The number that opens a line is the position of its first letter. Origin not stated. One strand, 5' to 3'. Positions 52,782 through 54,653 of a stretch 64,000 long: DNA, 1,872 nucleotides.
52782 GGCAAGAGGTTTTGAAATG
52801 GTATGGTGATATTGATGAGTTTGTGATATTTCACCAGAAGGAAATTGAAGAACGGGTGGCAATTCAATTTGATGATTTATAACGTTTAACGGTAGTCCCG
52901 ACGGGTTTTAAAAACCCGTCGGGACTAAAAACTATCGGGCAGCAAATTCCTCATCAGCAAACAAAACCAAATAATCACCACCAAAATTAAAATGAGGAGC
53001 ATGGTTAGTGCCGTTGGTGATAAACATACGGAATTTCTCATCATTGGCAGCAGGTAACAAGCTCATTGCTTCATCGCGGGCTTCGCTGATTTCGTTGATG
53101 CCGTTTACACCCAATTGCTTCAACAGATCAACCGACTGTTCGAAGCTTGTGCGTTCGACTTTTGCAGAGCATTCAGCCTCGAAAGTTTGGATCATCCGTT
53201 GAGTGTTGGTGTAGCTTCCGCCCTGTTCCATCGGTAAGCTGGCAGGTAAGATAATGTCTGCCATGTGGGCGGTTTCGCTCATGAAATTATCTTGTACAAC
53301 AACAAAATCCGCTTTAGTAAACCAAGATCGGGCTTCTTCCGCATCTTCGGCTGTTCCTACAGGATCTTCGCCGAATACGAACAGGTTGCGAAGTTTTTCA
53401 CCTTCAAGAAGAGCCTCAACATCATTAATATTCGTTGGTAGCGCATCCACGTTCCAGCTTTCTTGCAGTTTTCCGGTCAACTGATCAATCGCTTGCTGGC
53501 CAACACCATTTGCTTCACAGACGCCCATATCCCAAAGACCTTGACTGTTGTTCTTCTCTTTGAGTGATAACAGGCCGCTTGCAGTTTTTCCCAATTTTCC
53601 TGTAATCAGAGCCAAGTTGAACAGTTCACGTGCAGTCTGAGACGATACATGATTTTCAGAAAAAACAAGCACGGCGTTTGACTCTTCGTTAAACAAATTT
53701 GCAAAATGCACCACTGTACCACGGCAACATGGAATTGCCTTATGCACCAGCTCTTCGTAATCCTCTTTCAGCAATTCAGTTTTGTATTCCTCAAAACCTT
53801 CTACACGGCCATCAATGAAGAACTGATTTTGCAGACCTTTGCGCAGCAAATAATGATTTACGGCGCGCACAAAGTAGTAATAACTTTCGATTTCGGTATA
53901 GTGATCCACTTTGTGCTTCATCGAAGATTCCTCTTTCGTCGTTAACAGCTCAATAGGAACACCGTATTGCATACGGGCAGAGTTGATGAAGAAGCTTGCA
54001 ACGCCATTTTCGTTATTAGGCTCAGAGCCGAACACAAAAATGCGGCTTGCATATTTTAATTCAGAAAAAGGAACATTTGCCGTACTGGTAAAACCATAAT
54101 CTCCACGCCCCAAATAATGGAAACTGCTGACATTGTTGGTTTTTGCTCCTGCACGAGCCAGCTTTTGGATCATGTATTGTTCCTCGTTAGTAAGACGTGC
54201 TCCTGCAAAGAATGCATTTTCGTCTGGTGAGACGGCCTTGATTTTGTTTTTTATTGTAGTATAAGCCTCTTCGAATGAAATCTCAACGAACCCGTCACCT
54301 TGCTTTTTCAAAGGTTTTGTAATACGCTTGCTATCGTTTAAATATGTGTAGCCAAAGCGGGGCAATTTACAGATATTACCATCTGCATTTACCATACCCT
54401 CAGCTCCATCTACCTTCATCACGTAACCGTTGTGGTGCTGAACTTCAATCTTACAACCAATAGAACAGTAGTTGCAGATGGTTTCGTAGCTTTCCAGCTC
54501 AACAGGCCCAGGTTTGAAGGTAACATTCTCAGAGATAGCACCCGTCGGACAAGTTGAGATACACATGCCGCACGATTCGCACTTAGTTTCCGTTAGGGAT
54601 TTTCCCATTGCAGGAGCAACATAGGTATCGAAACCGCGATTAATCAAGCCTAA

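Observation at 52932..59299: NuoE/NuoF/NuoG-like operon whose large subunit embeds a GltD-type NADPH flavoprotein: candidate electron-bifurcating transhydrogenase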

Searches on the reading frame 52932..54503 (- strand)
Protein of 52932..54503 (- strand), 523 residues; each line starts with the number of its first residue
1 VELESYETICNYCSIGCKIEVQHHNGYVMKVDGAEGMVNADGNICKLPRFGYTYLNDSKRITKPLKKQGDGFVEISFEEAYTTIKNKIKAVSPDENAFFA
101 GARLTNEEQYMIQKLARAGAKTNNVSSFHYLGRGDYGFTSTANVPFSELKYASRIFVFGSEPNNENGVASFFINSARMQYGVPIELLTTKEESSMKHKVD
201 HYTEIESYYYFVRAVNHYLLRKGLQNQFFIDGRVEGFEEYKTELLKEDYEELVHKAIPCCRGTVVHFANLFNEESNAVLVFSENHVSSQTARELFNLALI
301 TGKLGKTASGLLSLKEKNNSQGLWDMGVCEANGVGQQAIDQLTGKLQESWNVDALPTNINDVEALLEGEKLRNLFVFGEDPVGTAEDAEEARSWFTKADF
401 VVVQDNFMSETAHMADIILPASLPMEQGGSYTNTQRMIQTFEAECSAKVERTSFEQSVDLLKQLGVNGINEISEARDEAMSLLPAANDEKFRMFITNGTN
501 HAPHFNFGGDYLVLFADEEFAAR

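Call 16: search_solved_structures(query=window:52932-54503:-, max_evalue=1e-20, show_alignments=5)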
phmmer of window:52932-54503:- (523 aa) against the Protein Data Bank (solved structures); distinct sequences matched with E-value up to 1e-20: 12.
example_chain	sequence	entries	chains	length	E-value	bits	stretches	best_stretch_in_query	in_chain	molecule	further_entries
7qv7_S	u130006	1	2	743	2.7e-51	178.5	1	5-484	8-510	Hydrogen dependent carbon dioxide reductase subunit FdhF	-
8rqz_C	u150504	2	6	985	3e-51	178.3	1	4-471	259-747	Probable oxidoreductase YjgC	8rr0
9gzq_A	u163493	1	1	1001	3.2e-51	178.3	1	4-471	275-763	Probable oxidoreductase YjgC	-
9t1s_L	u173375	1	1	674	3.3e-51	178.2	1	2-450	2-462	formate dehydrogenase (coenzyme F420)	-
7bkb_D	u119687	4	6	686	3.8e-46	161.5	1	7-442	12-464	Formate dehydrogenase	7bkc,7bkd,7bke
1aa6_A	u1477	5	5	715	8e-46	160.5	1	7-479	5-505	FORMATE DEHYDROGENASE H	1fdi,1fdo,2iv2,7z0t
7vw6_A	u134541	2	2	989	5.6e-43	151.1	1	7-441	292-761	Formate dehydrogenase | Tungsten-containing formate dehydrogenase alpha subunit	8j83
7e5z_A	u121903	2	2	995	5.7e-43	151.1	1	7-441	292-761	Formate dehydrogenase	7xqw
8oh5_C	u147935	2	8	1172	8.4e-35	124.1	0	3-164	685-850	Formate dehydrogenase-O, major subunit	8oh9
9wxb_B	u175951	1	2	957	1.8e-33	119.7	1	7-443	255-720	Formate dehydrogenase alpha subunit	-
6tg9_A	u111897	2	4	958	1.8e-33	119.7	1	7-466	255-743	Formate dehydrogenase subunit alpha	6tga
9bov_A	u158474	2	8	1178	9e-26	94.3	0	6-329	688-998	Molybdopterin oxidoreductase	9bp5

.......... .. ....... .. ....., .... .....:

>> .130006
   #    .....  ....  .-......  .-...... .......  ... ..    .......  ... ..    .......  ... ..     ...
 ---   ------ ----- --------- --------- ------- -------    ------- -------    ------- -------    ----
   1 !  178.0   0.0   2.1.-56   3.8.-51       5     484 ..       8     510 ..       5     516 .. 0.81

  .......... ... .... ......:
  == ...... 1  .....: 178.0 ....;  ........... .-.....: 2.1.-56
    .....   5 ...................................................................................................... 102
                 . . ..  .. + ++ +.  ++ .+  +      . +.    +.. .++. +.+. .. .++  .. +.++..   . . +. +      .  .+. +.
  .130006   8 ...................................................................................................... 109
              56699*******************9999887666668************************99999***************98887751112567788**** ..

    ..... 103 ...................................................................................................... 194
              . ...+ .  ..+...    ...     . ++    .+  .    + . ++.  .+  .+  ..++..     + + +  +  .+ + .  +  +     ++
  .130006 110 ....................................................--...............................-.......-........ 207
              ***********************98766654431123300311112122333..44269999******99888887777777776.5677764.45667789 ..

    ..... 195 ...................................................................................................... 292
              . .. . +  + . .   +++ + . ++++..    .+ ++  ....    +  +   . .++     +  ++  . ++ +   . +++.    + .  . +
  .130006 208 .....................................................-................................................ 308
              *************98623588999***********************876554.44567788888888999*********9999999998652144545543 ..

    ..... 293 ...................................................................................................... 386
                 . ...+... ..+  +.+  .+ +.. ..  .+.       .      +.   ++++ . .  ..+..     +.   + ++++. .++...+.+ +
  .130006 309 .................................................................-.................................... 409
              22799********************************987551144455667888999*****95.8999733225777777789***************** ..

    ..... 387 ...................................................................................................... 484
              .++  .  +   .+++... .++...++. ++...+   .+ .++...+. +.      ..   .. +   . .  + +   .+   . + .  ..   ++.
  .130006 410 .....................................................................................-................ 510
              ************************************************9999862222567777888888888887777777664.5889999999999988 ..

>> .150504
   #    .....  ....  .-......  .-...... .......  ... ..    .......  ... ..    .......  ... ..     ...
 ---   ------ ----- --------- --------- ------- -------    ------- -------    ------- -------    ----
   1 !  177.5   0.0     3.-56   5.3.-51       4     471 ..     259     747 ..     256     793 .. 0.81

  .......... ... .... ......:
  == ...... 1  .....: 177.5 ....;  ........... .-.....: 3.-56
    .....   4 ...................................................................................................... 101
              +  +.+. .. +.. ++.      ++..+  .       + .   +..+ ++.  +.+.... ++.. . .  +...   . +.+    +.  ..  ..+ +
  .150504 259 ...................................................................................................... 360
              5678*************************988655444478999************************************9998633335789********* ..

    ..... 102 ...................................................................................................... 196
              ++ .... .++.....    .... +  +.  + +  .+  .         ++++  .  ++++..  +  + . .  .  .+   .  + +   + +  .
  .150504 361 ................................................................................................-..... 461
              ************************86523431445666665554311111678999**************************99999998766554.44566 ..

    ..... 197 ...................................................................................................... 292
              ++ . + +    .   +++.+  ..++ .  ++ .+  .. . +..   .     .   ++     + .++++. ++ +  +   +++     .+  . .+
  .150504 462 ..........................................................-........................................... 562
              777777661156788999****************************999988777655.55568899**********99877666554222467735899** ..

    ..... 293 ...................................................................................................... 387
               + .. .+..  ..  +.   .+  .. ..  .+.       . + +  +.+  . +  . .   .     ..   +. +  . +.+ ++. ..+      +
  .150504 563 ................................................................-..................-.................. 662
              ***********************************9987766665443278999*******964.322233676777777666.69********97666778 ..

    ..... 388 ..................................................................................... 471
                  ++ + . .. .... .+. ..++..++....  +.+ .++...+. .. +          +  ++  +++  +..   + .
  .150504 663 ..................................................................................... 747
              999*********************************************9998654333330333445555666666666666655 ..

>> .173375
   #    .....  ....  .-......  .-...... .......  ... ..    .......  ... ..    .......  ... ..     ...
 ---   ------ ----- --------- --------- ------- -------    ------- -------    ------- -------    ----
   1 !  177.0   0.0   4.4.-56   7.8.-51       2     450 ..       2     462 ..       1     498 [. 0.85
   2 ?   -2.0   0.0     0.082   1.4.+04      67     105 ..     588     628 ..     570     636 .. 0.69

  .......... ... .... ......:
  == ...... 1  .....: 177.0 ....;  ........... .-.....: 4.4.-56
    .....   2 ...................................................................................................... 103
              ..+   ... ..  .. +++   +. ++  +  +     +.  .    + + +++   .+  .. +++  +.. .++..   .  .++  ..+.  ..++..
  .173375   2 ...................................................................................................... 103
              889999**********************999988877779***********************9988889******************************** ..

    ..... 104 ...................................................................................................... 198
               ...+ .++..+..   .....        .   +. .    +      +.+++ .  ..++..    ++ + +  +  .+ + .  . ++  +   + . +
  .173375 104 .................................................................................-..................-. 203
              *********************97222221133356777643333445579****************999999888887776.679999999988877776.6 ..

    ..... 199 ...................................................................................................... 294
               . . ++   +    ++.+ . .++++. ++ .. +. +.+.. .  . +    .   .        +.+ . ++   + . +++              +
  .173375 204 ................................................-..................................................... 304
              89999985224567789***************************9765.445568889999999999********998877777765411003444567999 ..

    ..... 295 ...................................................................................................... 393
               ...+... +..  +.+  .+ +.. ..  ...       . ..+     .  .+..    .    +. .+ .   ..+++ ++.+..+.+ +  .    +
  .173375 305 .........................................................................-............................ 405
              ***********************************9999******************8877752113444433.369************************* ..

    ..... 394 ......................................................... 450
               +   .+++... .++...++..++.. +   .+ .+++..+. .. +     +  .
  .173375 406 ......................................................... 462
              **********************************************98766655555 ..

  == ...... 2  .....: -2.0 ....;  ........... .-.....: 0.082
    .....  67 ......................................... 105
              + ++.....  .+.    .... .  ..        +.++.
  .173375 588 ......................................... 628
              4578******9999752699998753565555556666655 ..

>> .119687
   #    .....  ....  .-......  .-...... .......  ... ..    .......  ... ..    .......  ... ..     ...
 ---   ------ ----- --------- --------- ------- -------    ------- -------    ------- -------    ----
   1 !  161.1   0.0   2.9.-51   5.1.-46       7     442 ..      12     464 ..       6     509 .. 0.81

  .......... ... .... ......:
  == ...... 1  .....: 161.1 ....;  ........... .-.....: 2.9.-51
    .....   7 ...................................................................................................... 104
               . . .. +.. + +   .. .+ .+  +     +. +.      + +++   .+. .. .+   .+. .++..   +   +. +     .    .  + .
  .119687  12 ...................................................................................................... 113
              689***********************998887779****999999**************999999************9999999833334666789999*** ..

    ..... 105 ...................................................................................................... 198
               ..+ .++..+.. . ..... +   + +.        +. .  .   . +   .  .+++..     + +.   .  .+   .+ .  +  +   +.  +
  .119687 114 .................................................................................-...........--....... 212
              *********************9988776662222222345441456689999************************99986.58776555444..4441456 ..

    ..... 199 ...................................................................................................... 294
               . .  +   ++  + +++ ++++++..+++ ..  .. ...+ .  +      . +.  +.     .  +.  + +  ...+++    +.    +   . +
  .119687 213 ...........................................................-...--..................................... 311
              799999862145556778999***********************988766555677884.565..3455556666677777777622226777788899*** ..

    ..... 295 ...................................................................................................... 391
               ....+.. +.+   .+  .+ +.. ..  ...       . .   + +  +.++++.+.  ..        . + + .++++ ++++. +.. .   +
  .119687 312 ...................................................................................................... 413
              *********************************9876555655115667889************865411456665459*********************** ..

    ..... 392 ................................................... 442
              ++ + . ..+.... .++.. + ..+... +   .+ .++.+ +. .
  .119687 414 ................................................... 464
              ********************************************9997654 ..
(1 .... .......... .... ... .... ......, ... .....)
